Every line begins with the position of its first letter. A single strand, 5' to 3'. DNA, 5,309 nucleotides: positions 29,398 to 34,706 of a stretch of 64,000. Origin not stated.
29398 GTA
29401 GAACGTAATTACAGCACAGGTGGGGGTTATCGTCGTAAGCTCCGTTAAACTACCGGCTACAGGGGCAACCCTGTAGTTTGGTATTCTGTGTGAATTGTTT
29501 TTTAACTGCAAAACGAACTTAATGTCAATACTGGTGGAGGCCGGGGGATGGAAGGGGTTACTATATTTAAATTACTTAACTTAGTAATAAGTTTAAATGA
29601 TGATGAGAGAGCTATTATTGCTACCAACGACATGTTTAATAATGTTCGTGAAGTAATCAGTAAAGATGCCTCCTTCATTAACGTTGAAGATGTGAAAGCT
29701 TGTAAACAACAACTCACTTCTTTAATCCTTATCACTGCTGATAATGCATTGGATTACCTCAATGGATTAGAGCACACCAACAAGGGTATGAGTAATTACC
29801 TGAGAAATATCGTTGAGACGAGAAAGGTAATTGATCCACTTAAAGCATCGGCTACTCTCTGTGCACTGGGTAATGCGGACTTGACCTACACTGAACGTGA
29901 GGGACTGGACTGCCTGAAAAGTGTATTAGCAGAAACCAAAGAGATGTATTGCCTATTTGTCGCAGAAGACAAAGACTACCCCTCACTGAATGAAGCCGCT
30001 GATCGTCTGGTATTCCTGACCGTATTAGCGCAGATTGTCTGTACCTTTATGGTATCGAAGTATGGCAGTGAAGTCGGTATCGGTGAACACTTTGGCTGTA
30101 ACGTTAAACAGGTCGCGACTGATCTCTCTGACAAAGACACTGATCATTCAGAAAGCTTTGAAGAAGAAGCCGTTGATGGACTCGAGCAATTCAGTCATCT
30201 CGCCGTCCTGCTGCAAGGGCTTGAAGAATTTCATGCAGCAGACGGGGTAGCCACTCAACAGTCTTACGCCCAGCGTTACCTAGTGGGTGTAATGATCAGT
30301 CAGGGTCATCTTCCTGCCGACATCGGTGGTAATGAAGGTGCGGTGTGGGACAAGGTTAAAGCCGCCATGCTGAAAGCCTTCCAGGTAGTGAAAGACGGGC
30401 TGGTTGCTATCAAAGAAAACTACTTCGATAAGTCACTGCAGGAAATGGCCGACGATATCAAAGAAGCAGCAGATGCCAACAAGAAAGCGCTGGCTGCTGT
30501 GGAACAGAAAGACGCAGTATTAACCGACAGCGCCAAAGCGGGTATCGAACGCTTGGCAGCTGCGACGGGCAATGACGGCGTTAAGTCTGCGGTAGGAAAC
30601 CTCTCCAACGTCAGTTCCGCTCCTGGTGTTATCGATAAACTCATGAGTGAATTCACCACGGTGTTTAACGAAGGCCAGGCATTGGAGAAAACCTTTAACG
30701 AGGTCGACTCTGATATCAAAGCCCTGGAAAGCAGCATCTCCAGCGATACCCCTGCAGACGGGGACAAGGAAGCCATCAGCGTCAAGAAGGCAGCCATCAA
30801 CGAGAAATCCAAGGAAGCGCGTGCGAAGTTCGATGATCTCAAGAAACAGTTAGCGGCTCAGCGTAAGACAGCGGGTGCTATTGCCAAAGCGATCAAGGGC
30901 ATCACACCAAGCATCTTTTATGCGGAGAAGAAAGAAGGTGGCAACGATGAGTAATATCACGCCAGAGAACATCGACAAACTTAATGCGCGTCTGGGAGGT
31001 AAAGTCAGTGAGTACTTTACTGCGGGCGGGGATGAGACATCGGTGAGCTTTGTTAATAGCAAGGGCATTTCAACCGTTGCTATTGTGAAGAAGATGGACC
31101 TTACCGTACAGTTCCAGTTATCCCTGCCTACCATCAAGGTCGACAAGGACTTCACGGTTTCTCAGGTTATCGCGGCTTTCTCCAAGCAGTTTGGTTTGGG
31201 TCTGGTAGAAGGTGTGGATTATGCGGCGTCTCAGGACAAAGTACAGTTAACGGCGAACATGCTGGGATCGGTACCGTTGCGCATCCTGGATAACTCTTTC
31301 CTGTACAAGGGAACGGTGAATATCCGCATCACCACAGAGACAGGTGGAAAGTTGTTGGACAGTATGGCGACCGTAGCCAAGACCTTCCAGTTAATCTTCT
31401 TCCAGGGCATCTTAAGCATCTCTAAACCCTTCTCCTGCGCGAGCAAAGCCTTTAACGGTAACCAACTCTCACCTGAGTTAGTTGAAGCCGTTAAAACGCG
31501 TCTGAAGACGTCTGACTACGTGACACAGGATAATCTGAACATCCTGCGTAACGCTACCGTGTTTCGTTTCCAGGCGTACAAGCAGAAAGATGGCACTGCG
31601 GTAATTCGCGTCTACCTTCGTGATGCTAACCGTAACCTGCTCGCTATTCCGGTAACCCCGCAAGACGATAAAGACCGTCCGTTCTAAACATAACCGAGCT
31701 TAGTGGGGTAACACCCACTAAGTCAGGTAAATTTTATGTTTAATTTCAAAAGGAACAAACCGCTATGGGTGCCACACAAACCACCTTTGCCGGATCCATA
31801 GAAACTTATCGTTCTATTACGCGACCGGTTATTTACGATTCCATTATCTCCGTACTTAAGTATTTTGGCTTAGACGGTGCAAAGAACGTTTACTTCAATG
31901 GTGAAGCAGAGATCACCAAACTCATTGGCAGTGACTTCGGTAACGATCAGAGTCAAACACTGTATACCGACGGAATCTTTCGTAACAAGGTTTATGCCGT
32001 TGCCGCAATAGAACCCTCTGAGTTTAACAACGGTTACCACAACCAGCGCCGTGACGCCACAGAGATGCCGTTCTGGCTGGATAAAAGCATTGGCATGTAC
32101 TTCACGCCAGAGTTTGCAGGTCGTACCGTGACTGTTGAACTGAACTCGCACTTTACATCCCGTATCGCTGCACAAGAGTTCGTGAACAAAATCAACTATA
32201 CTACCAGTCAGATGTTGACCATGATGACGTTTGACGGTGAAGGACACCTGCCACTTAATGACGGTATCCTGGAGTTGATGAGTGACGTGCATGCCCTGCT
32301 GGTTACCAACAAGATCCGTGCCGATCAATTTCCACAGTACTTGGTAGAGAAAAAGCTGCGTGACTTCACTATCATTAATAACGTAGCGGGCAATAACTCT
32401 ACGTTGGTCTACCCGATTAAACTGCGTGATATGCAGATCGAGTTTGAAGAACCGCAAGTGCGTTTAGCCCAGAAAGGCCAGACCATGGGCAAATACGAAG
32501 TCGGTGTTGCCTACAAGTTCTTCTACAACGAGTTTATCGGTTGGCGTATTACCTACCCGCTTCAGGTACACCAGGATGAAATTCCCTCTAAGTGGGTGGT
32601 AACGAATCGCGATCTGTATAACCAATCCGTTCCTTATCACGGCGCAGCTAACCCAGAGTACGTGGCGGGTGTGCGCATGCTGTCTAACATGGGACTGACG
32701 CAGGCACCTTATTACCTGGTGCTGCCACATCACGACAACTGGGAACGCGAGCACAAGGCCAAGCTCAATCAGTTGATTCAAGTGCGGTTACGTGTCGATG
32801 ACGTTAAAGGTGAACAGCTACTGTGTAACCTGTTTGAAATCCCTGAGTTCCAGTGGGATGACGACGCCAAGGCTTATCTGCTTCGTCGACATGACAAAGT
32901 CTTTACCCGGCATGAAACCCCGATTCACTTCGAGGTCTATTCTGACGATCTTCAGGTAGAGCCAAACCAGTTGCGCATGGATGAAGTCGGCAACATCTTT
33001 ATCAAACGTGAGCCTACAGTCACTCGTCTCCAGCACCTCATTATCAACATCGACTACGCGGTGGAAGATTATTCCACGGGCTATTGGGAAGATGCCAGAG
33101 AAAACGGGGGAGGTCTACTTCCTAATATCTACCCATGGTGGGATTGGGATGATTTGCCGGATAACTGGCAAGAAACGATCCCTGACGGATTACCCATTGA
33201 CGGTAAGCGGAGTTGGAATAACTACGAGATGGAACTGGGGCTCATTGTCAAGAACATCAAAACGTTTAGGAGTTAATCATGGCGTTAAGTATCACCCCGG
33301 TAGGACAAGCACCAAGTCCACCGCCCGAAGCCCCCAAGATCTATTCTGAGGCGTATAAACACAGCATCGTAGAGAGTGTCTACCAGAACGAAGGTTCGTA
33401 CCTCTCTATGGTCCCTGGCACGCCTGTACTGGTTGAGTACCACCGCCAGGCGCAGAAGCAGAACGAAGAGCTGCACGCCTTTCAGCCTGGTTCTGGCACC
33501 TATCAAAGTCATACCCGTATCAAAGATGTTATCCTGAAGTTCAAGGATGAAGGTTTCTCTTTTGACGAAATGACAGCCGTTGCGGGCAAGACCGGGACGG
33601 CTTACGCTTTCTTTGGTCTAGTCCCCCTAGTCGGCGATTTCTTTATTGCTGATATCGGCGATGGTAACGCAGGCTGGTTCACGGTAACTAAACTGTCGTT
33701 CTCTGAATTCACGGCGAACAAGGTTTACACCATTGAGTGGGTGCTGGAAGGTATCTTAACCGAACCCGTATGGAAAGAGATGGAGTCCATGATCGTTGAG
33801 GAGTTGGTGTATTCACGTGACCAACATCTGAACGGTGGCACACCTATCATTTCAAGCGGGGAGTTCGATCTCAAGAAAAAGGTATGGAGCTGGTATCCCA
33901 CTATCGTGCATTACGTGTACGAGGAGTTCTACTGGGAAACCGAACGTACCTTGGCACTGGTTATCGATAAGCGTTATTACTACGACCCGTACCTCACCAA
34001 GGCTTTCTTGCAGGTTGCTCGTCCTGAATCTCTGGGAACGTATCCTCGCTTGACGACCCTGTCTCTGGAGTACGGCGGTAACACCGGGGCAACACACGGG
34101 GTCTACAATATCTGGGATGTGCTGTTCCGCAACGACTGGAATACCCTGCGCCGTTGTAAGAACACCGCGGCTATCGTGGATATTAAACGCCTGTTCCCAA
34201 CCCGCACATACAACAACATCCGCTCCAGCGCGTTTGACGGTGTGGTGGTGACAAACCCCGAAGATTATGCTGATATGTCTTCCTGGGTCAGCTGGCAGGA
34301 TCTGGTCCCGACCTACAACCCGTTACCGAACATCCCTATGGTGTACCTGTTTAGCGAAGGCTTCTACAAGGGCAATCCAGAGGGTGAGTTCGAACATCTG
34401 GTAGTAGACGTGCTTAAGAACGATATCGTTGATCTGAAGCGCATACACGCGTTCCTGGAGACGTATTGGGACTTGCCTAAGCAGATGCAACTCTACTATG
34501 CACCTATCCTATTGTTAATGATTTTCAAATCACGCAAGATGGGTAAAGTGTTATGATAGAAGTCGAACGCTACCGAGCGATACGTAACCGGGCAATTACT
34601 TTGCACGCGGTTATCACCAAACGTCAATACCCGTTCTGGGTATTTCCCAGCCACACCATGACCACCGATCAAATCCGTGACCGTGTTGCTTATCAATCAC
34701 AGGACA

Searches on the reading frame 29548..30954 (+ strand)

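Call 24: search_protein_families(library=phrogs, proteins=[window:29548-30954:+], max_evalue=0.001)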
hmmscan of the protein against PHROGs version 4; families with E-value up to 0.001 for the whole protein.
window:29548-30954:+ (468 aa): 7 families
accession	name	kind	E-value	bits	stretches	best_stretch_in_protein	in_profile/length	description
phrog_27616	-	unknown function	1.4e-46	160.2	1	58-464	59-467/475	-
phrog_21850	-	unknown function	4.8e-09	36.9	1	203-351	7-123/365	-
phrog_35992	-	unknown function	2.7e-06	28.2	1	221-311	35-118/305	-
phrog_33197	-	unknown function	6.3e-06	26.6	1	207-324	25-140/308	-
phrog_33940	-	unknown function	3.6e-05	24.1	1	221-311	46-132/368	-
phrog_32574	-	unknown function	0.00036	21.1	1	230-330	25-128/304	-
phrog_32230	-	unknown function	0.00071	19.9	0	277-439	33-198/236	-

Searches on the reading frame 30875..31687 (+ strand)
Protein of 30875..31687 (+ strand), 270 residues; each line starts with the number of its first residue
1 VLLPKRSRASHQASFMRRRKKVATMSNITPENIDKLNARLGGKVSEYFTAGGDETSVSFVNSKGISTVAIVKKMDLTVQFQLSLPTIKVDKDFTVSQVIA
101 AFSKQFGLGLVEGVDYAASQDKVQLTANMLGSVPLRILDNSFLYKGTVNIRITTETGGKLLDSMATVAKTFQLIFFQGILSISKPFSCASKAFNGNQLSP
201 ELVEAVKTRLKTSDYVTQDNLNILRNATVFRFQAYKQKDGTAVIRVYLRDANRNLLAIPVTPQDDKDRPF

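Call 37: search_protein_families(library=phrogs, proteins=[window:30875-31687:+], max_evalue=0.001)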
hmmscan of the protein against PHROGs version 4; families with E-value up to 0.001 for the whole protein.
window:30875-31687:+ (270 aa): 2 families
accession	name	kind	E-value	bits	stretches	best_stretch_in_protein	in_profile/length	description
phrog_20688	-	unknown function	8.5e-20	72.3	1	25-216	1-195/253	-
phrog_1037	-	head and packaging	1.5e-05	25.5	1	73-166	74-160/290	virion structural protein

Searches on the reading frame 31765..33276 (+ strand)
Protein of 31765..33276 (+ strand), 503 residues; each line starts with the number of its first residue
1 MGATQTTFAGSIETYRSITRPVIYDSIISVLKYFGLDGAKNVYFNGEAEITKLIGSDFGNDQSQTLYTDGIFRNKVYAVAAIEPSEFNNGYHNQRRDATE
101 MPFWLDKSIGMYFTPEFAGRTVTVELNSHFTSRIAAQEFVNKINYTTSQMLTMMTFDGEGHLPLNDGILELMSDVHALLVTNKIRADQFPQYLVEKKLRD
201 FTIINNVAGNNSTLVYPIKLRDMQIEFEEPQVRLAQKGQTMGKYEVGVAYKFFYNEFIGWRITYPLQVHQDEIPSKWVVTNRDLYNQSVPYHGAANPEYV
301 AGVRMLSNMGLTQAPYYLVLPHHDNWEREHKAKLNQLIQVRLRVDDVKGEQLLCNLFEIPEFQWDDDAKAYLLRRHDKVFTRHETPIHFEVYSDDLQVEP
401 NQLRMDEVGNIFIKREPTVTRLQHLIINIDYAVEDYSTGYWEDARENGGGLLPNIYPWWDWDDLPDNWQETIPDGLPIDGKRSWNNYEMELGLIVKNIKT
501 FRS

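Call 24: search_protein_families(library=phrogs, proteins=[window:31765-33276:+], max_evalue=0.001)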
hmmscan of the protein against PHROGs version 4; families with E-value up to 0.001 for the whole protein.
window:31765-33276:+ (503 aa): 1 family
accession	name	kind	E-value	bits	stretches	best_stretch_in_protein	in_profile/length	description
phrog_3289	-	unknown function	1.6e-111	374.4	1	11-491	8-493/526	-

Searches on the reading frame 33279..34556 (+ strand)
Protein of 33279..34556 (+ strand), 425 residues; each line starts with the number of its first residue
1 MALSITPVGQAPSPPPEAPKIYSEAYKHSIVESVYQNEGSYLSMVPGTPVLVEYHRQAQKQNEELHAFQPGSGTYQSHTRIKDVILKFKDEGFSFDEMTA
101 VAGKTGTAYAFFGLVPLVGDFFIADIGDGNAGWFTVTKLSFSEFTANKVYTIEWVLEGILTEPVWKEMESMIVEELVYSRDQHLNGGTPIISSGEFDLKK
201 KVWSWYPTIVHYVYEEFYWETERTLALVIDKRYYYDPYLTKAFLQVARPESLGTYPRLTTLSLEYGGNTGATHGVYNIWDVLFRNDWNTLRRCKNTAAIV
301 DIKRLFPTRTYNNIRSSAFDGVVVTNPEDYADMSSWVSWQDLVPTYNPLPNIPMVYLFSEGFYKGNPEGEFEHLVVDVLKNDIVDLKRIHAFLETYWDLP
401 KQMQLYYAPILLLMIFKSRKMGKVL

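Call 37: search_protein_families(library=phrogs, proteins=[window:33279-34556:+], max_evalue=0.001)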
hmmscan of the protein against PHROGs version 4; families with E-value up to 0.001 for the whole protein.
window:33279-34556:+ (425 aa): 1 family
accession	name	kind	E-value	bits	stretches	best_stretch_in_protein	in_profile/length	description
phrog_3013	-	head and packaging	8.8e-91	305.9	1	1-420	1-424/426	virion structural protein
